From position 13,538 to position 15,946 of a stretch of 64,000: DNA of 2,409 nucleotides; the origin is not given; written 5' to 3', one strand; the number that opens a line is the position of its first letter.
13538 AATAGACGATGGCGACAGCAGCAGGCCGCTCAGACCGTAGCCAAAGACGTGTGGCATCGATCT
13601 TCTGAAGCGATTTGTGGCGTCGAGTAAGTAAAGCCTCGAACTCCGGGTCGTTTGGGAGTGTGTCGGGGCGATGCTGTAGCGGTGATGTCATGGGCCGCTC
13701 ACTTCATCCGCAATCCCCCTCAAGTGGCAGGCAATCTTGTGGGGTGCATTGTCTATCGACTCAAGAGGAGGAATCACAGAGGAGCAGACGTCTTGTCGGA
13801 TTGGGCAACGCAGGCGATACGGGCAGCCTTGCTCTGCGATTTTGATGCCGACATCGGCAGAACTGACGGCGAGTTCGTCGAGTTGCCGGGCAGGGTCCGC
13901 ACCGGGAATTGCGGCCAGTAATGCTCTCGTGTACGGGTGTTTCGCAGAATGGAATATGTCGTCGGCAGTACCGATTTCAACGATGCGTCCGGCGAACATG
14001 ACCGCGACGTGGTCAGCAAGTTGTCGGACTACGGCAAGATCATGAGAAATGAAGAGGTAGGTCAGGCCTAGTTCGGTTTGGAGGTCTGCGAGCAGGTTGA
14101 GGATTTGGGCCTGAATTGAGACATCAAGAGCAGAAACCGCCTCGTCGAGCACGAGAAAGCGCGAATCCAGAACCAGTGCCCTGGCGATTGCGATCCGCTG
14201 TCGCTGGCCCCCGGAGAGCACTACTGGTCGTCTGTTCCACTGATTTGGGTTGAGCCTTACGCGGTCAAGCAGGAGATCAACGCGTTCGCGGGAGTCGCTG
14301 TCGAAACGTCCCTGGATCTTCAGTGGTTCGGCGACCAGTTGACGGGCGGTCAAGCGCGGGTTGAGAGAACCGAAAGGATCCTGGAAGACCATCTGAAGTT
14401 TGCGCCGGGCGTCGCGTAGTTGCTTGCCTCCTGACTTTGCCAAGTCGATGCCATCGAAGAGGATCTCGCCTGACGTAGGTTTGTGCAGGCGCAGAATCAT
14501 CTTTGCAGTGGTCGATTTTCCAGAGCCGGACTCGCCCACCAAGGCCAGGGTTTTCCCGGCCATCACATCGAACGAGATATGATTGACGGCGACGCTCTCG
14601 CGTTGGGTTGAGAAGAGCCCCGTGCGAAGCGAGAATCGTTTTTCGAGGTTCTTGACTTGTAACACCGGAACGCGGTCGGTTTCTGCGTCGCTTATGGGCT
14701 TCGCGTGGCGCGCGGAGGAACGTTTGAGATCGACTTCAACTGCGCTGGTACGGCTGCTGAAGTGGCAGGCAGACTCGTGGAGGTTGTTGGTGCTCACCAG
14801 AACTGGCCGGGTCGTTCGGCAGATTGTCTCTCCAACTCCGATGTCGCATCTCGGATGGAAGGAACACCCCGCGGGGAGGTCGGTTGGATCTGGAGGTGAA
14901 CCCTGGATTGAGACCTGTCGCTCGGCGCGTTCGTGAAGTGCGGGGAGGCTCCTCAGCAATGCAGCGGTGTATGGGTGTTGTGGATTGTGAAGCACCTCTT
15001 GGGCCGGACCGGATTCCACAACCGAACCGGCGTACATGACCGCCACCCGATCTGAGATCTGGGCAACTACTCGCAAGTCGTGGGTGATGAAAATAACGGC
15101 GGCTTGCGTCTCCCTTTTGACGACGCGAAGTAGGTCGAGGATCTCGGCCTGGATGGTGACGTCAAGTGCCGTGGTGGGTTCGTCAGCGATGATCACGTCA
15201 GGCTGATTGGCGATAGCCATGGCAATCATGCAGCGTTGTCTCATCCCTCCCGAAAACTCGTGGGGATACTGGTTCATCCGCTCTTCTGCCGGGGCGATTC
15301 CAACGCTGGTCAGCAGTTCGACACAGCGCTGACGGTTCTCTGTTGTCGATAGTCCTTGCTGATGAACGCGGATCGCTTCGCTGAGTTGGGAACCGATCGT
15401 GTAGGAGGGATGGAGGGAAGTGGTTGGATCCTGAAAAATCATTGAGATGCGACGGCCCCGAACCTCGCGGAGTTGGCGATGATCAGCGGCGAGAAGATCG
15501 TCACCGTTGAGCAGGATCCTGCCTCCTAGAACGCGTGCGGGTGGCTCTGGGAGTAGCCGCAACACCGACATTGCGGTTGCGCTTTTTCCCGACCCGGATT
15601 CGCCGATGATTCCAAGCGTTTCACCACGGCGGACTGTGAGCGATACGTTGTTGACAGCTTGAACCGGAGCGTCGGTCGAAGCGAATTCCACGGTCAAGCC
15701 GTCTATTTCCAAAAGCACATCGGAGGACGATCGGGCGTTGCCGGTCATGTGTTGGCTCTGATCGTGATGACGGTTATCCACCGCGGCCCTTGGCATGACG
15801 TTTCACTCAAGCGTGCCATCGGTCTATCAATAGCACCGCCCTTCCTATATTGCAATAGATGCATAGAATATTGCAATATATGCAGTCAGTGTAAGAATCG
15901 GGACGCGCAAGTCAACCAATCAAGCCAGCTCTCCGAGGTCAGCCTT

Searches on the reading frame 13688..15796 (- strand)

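Call 63: search_protein_families(library=ncbifam, proteins=[window:13688-15796:-], max_evalue=1e-10)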
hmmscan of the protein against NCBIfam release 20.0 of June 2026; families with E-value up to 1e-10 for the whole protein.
window:13688-15796:- (702 aa): 188 families (the best 25 are shown)
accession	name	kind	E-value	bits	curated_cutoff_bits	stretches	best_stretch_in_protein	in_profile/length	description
NF008453.0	PRK11308.1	subfamily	1.9e-186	619.1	408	2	372-692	6-325/334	dipeptide ABC transporter ATP-binding protein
NF007613.0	PRK10261.1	equivalog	5e-180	600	1077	2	367-657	301-594/623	glutathione ABC transporter ATP-binding protein GsiA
NF011659.0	PRK15079.1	equivalog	8.3e-172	570.4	540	2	372-690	5-328/334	murein tripeptide/oligopeptide ABC transporter ATP binding protein OppF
NF011713.0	PRK15134.1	equivalog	7.8e-166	552.7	834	2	26-286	3-262/529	microcin C ABC transporter ATP-binding protein YejF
NF007010.1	PRK09473.1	subfamily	7.4e-161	534.1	575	2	28-347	1-314/318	oligopeptide ABC transporter ATP-binding protein OppD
NF008246.0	PRK11022.1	equivalog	1.1e-158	527.5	541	2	28-347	3-317/326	dipeptide ABC transporter ATP-binding protein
NF043071.1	DppF_dipep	equivalog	3.2e-155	516.5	660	2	371-690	6-324/331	dipeptide ABC transporter ATP-binding subunit DppF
NF043079.1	MMSYN1_0167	equivalog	2.3e-153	511.9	740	2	105-318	296-508/561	oligopeptide ABC transporter ATP-binding protein OppD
NF047576.1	opine_ATP_CntF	equivalog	1.7e-130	433.9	385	2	28-290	2-259/264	staphylopine uptake ABC transporter ATP-binding protein CntF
NF047578.1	opine_ATP_CntD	equivalog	2e-129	430.5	380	2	28-290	2-259/266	staphylopine uptake ABC transporter ATP-binding protein CntD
NF043078.1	MMSYN1_0168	equivalog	1.4e-127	427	800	2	509-640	476-607/649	oligopeptide ABC transporter ATP-binding protein OppF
TIGR02770.1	nickel_nikD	equivalog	2.1e-127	423.2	318.7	2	48-281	2-226/230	nickel import ATP-binding protein NikD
TIGR02769.1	nickel_nikE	equivalog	1.8e-125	417.8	332.55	2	378-638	2-261/265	nickel import ATP-binding protein NikE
NF007739.0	PRK10419.1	subfamily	2.3e-116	388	354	2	378-638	3-262/268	nickel ABC transporter ATP-binding protein NikE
NF011674.0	PRK15093.1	equivalog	6.1e-114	380.6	627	2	28-347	3-324/330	putrescine export ABC transporter ATP-binding protein SapD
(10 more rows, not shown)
